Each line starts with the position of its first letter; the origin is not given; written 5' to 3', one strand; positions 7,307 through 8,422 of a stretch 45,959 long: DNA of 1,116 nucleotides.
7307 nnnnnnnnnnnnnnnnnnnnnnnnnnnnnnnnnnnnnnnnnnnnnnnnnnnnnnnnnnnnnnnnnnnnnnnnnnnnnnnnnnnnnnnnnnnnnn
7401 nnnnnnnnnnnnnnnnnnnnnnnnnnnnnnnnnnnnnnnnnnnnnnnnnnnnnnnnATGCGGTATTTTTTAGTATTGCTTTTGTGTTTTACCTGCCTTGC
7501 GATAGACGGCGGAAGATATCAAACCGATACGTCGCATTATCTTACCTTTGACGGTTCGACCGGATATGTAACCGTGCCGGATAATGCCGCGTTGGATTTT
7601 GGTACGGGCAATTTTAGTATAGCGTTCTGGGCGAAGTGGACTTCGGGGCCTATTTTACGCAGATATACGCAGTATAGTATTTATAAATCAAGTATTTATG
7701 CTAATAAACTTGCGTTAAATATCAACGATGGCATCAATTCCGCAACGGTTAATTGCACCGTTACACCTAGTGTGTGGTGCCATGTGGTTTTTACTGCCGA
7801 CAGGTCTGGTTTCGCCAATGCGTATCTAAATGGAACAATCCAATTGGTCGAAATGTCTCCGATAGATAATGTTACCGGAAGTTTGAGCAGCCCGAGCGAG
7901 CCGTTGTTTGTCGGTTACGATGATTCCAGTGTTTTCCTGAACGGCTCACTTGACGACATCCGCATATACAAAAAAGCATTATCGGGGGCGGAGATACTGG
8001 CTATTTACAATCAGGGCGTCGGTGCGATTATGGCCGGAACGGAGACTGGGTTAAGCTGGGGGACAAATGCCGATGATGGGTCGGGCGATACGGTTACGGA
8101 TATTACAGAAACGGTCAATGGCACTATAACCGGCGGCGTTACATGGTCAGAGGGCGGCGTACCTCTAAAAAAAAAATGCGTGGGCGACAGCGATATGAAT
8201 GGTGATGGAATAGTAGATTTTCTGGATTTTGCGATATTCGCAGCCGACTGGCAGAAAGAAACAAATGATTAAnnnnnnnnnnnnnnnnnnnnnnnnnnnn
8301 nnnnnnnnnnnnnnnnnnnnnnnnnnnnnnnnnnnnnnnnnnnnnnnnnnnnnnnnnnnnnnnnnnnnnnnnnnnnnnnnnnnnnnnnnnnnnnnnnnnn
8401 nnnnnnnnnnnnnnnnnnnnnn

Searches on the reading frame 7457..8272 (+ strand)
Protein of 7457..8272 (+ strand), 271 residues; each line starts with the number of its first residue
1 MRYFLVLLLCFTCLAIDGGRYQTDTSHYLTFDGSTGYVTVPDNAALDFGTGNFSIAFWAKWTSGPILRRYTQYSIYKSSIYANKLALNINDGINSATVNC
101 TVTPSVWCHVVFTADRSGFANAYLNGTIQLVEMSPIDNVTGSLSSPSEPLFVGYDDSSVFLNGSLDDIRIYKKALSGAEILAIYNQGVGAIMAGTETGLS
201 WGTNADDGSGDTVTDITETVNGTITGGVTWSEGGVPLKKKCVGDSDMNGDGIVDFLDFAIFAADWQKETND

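Call 54: search_protein_families(library=phrogs, proteins=[window:7457-8272:+], max_evalue=0.001)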
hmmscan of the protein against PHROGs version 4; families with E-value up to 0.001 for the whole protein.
window:7457-8272:+ (271 aa): 3 families
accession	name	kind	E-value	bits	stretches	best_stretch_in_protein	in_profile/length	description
phrog_8510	-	head and packaging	3.8e-12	45.8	1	23-185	726-898/1348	virion structural protein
phrog_38537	-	tail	5e-05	23.1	1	35-186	451-608/611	tail fiber protein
phrog_17347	-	unknown function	0.00016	22.5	1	105-189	128-210/312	-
